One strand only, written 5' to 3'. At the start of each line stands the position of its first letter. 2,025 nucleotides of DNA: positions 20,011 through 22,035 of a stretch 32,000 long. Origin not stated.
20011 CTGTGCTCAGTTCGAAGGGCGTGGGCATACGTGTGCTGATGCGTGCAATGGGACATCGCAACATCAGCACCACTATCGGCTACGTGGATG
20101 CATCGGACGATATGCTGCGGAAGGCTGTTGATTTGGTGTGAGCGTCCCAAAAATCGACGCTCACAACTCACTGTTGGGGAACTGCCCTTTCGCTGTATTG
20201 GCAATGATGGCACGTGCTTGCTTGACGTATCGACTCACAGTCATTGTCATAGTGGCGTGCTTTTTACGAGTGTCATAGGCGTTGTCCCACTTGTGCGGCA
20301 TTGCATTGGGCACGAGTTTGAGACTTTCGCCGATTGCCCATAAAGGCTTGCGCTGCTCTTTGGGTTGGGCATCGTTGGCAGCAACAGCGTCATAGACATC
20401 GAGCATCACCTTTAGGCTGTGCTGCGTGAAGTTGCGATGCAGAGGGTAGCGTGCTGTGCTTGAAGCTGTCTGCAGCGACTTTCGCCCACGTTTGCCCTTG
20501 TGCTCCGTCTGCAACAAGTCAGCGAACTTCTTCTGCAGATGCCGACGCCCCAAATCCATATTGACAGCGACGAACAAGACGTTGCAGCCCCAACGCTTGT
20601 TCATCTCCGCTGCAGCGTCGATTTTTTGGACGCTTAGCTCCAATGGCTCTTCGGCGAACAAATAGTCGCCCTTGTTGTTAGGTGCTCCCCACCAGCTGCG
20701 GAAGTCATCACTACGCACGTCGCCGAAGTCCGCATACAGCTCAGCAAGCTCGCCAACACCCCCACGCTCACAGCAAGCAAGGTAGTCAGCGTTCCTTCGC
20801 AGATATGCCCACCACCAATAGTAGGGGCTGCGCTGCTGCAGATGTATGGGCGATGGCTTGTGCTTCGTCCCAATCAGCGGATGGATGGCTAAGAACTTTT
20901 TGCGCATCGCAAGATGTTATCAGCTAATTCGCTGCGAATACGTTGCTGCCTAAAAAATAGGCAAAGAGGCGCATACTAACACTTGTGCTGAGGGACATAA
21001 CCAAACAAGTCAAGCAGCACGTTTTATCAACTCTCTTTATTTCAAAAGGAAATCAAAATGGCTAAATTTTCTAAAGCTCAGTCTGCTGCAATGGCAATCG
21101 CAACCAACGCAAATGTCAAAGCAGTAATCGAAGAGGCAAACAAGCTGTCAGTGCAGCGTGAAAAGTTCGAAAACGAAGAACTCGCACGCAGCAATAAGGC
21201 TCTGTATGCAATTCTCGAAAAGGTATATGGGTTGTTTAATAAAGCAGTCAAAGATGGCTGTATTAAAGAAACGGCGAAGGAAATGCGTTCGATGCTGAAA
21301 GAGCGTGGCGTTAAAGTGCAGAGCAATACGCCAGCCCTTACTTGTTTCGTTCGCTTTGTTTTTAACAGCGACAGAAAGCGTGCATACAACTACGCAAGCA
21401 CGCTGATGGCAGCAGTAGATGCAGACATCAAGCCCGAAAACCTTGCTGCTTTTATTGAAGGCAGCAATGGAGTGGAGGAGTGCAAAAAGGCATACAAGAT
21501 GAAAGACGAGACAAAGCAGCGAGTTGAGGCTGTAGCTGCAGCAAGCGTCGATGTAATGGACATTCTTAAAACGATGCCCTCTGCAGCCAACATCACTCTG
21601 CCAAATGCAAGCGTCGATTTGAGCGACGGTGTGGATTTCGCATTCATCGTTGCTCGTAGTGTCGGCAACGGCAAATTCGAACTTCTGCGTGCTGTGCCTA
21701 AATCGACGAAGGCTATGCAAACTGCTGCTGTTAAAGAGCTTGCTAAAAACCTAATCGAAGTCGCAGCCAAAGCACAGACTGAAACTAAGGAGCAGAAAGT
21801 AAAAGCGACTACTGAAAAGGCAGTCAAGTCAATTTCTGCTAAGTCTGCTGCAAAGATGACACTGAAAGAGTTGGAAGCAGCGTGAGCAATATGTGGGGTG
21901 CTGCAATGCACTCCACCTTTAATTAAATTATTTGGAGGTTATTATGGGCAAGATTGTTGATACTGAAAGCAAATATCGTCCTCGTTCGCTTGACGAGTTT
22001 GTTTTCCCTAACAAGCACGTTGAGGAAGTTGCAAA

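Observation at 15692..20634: Family of 21-bp palindromic elements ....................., present in both non-coding DNA and CDSs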

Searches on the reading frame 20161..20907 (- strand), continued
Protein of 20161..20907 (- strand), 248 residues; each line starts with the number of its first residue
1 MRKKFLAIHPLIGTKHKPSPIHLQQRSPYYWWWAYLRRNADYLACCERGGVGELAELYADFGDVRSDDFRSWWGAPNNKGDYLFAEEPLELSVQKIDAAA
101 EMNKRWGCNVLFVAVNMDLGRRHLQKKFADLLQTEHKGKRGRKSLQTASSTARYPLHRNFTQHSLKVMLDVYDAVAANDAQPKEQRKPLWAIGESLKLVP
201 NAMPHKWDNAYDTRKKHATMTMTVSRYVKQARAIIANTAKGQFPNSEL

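Call 71: find_related_loci(query=A1, collection=viral_contigs, flank=10000)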
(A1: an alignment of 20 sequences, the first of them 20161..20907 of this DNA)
Query A1 (248 aa) in viral_contigs; peptide patterns used: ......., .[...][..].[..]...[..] (x = any residue, [..] = any of these).
22 stretches matched a pattern, but none encodes a relative of the query by tblastn (E <= 1e-3).

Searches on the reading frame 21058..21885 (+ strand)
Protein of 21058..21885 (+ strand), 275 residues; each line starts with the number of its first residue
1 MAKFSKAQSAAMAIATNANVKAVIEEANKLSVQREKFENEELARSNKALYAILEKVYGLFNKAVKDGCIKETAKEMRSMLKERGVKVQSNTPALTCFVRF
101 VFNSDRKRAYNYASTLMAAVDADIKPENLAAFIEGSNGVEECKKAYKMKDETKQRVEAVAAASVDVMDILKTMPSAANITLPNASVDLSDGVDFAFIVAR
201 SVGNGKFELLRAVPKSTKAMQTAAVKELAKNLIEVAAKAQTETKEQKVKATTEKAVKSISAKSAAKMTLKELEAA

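Call 10: search_protein_families(library=pfam, proteins=[window:21058-21885:+], max_evalue=0.01)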
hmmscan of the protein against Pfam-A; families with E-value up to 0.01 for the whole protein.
window:21058-21885:+ (275 aa): 1 family
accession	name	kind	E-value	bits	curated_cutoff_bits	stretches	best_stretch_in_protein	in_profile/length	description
PF21074.2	GDH_C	-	0.0049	16.5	26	1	145-267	82-209/339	Glutamate dehydrogenase, C-terminal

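Call 11: search_protein_families(library=phrogs, proteins=[window:21058-21885:+], max_evalue=0.01)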
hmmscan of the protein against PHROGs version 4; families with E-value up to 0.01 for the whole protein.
window:21058-21885:+ (275 aa): 0 families

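Call 36: search_protein_families(library=ncbifam, proteins=[window:21058-21885:+], max_evalue=0.01)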
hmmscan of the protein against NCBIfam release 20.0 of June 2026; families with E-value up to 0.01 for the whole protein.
window:21058-21885:+ (275 aa): 1 family
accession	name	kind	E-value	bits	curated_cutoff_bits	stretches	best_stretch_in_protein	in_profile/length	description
TIGR01491.1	HAD-SF-IB-PSPlk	hypoth_equivalog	0.0082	15.9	151.9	0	63-144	75-157/201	phosphoserine phosphatase-like hydrolase, archaeal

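Call 53: find_homologous_proteins(query=window:21058-21885:+)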
Query window:21058-21885:+ (275 aa): 209 proteins with E <= 0.001 among 2835 candidates; the best 120 are listed.
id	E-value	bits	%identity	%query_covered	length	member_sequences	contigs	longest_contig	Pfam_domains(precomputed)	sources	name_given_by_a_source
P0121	4.8e-150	516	94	100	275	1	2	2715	-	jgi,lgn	-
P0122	1.3e-149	514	93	100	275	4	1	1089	-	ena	-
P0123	7.8e-146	502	93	93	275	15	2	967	-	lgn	-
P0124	2.6e-145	500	92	96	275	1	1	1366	-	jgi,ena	-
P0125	4.0e-145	499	93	93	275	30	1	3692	-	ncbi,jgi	jgi:hypothetical protein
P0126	2.0e-143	494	93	95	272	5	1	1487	-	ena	-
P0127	1.2e-141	488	88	100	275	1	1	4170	-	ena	-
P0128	2.2e-140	484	88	100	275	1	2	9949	-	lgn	-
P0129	8.7e-140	482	88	100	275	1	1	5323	-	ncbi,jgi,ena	jgi:hypothetical protein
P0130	2.2e-137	474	86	100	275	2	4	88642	-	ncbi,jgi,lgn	jgi:hypothetical protein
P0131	1.9e-132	458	82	100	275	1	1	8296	-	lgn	-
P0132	3.9e-121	421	75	100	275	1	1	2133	-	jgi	-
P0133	1.0e-115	403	76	100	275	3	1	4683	-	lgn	-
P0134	6.5e-114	397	73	100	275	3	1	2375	-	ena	-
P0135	1.2e-113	397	73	99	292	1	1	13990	-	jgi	jgi:hypothetical protein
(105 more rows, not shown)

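Call 57: search_solved_structures(query=A3, max_evalue=1)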
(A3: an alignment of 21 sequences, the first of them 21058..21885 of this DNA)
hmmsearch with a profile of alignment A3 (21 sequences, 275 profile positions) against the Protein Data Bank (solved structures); distinct sequences matched with E-value up to 1: 2.
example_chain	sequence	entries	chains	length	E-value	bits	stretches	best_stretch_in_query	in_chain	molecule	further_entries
36lx_A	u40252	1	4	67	0.13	14.7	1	137-183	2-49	MB03-ds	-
9k83_A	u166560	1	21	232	0.18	14.2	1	138-173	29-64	Fiber-n6-Zn1-HEHE-43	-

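Call 63: predict_structure(alignment_id=A3)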
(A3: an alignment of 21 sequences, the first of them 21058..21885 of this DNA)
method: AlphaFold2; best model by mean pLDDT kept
length: 275 residues; sequences in the alignment: 21
mean_pLDDT: 72.8   pTM: 0.53
mean pLDDT of the five models: 72.8, 72.2, 72.1, 70.5, 67.5
residues with pLDDT >= 90: 26; 70-90: 130; 50-70: 97; < 50: 22
segments of 3 or more residues with pLDDT < 50: 1-3, 183-195, 212-216
pLDDT, mean of each block of 10 residues (from residue 1): 54 71 90 81 72 92 88 89 84 89 80 89 89 84 77 78 72 66 44 47 61 48 64 72 68 57 63 61
secondary structure, 60 per line:
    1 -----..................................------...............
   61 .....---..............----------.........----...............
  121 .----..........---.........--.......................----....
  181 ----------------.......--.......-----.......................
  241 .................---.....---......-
elements in order: H6-39 H46-65 H69-82 H93-101 H106-121 H126-135 H139-147 H150-172 E177-180 E197-203 E206-212 H218-257 H261-265 H269-274

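Call 66: fold_search(model_id=the predicted structure, library=pdb)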
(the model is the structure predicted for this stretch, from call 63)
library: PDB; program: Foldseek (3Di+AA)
matches with E <= 10: 55; with E <= 0.001: 0
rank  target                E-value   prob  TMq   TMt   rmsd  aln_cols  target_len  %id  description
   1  6vy1_A                2.3e+00  0.11  0.14  0.26  16.7       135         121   17  Cryo-EM structure of filamentous PFD from Methanocaldococcus jannaschii (released 2020-05-13)
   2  5gjq_O                2.3e+00  0.04  0.15  0.11  19.5       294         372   14  Structure of the human 26S proteasome bound to USP14-UbAl (released 2016-08-17)
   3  8etq                  2.4e+00  0.06  0.13  0.13  17.8       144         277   17  Designed pentafoil knot protein folded into a trefoil knot (released 2023-10-25)
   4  1wty_B                2.6e+00  0.10  0.16  0.31  10.4       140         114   14  Crystal structure of a probable nucleotidyl transferase protein from thermus thermophilus HB8 (released 2004-12-07)
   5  1wty_A                2.6e+00  0.08  0.16  0.28  12.9       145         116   12  Crystal structure of a probable nucleotidyl transferase protein from thermus thermophilus HB8 (released 2004-12-07)
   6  8pr0_B                3.4e+00  0.02  0.13  0.11  18.9       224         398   12  Cytoplasmic dynein-A heavy chain bound to dynactin-p150glued and IC-LC tower (released 2024-03-27)
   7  9cl0_A                3.5e+00  0.06  0.14  0.11  13.0       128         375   14  Cryo-EM structure of human XPR1 in presence of inorganic phosphate and phytic acid (released 2025-06-18)
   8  6vkk_A                3.5e+00  0.04  0.15  0.13  21.1       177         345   11  Crystal Structure of human PARP-1 CAT domain bound to inhibitor rucaparib (released 2020-06-17)
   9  8e0o_B                3.9e+00  0.06  0.17  0.22  13.5       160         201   17  Heterotrimeric variant of tcTRP9, hetBGL03-15-18 (released 2023-04-12)
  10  8yex_A                4.2e+00  0.05  0.15  0.11  14.6       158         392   16  Cryo EM structure of human phosphate channel XPR1 at apo state (released 2024-10-09)
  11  9bui_W                4.4e+00  0.05  0.17  0.12  13.2       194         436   10  M1A Midnolin-Proteasome (with Ubl) (released 2025-06-11)
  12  2xeq_C                4.6e+00  0.04  0.16  0.17  17.9       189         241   10  Human PatL1 C-terminal domain (released 2010-06-16)
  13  2xes_B                4.6e+00  0.03  0.14  0.15  17.6       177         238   13  Human PatL1 C-terminal domain (loop variant) (released 2010-06-16)
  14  8gab_C                5.4e+00  0.06  0.16  0.31  10.7       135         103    7  Crystal structure of CTLA-4 in complex with a high affinity CTLA-4 binder (released 2024-08-21)
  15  7udk_A                5.4e+00  0.04  0.17  0.23  16.0       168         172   15  Crystal structure of designed helical repeat protein RPB_LRP2_R4 bound to LRPx4 peptide (released 2023-03-22)
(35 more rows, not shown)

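Call 67: search_protein_families(library=padloc, proteins=[window:21058-21885:+], max_evalue=0.01)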
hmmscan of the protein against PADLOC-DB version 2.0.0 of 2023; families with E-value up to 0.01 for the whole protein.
window:21058-21885:+ (275 aa): 0 families

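Call 68: search_dna_similar(query=window:21058-21885:+, collection=phages, mode=protein, max_evalue=0.001)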
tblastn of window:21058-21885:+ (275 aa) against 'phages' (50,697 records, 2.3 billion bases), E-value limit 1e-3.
No match.

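Call 69: search_dna_similar(query=window:21058-21885:+, collection=plasmids, mode=protein, max_evalue=0.001)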
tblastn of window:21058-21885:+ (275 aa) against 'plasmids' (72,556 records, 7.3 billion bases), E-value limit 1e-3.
No match.

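Call 79: search_protein_representatives(alignment_id=A3)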
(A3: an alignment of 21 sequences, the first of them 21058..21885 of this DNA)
Query: 21 sequences, 275 profile positions. Proteins with E-value up to 0.001 (for the whole library): 886; up to 1e-10: 454; up to 1e-30: 69. The best 150 are listed.
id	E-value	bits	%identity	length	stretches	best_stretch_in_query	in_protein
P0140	3.1e-125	433.3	-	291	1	5-275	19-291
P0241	1.1e-93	329.8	-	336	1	9-275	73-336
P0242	1.9e-87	309.4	-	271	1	7-266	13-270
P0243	1.1e-85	303.6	-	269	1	9-262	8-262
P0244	1.7e-82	293.1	-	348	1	8-274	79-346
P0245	1.8e-82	293.1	-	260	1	15-260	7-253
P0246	2.3e-82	292.7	-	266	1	6-262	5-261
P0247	4.6e-81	288.4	-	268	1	4-262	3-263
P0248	5.5e-79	281.6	-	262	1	11-265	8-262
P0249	1.4e-72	260.6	-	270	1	16-257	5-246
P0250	4.4e-72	259.0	-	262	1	14-263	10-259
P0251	5.9e-68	245.4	-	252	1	18-260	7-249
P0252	1.4e-66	240.9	-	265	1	13-275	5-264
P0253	3.9e-65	236.2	-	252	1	19-258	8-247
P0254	4.2e-61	223.0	-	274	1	15-274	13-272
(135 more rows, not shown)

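Call 81: search_protein_families(library=pfam, alignment_id=A4, max_evalue=0.01)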
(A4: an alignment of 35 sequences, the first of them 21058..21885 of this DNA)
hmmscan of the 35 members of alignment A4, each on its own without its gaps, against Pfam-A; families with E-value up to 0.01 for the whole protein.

A. member 1, window:21058-21885:+ (275 aa): 1 family
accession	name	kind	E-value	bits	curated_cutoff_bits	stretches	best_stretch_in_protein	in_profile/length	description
PF21074.2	GDH_C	-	0.0049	16.5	26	1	145-267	82-209/339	Glutamate dehydrogenase, C-terminal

B. families by the number of members that match (of 35 scanned): 5 families
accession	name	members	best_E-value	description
PF07216.17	LcrG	1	0.0047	LcrG protein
PF21074.2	GDH_C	1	0.0049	Glutamate dehydrogenase, C-terminal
PF11870.13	LutB_C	1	0.005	Lactate utilisation protein B, C-terminal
PF18458.6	XPB_DRD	1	0.0061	Xeroderma pigmentosum group B helicase damage recognition domain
PF19306.5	WH_Lhr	1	0.0062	Large helicase-related protein, winged helix domain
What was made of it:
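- On KorB-OB / ParB-parS type dispersed site network: Ten island proteins had no such hit in Pfam, and overlapping sets of ten had none in PHROGs, NCBIfam or PADLOC (calls 10, 11, 36, 67). p275 family members have no Pfam hit (call 81).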

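Call 82: search_solved_structures(query=A4, max_evalue=1)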
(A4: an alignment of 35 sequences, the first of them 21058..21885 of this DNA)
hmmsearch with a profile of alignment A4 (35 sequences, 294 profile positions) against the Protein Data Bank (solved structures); distinct sequences matched with E-value up to 1: 3.
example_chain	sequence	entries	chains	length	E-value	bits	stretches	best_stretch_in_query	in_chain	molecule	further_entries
2n8x_A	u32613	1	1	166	0.095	15.3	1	83-111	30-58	LPS-assembly lipoprotein LptE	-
5iva_B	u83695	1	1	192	0.58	12.7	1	83-111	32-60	LPS-assembly lipoprotein LptE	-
8h1r_B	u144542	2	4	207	0.7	12.4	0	83-111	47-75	LPS-assembly lipoprotein LptE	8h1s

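Call 91: fold_search(model_id=the predicted structure, library=viral)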
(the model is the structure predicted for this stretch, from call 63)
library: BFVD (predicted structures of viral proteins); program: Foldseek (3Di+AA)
matches with E <= 10: 79; with E <= 0.001: 0
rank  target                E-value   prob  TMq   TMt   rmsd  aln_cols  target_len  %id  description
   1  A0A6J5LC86            1.4e+00  0.03  0.13  0.08  23.6       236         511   14  Uncharacterized protein [uncultured Caudovirales phage]
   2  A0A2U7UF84            1.8e+00  0.02  0.11  0.11  25.6       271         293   12  Uncharacterized protein [Pandoravirus macleodensis]
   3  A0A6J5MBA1            2.0e+00  0.08  0.17  0.20  19.8       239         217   10  Uncharacterized protein [uncultured Caudovirales phage]
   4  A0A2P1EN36            2.2e+00  0.04  0.11  0.16  13.8       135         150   16  Uncharacterized protein [Moumouvirus australiensis]
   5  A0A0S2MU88            2.4e+00  0.08  0.15  0.24  15.7       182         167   15  (no name in the UniProt tables at hand)
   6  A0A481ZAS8            2.6e+00  0.04  0.16  0.14  15.8       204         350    9  Putative transmembrane protein [Pithovirus LCPAC403]
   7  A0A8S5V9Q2            2.9e+00  0.02  0.10  0.12  31.3       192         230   11  Uncharacterized protein [Siphoviridae sp. ct6rT12]
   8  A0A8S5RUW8            2.9e+00  0.02  0.11  0.09  30.5       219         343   14  N-acetylmuramoyl-L-alanine amidase [Siphoviridae sp. ctHip2]
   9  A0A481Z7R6            3.1e+00  0.05  0.17  0.19  17.0       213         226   12  Uncharacterized protein [Pithovirus LCPAC302]
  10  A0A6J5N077            3.1e+00  0.04  0.16  0.07  27.2       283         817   16  Bacteriophage/Gene transfer agent portal protein [uncultured Caudovirales phage]
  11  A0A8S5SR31            3.1e+00  0.03  0.14  0.06  20.8       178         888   15  Transglycosylase SLT domain-containing protein [Podoviridae sp. ctXBg1]
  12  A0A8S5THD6            3.3e+00  0.08  0.11  0.28  11.7        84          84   15  Uncharacterized protein [Siphoviridae sp. ctuBK6]
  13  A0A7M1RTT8            3.3e+00  0.08  0.16  0.10  16.6       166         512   11  Uncharacterized protein [uncultured phage cr131_1]
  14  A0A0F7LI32            3.8e+00  0.03  0.12  0.10  20.4       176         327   12  Phosphoprotein [Datura yellow vein nucleorhabdovirus]
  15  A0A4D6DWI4            3.8e+00  0.02  0.12  0.13  18.8       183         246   10  Uncharacterized protein [Edwardsiella phage pEt-SU]
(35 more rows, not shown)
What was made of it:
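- Pfam, NCBIfam, PHROGs, PADLOC, the PDB sequence and profile searches, and Foldseek on a mediocre AF2 model (pLDDT 73) all gave nothing (calls 10, 11, 36, 57, 66, 67, 81, 82, 91).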
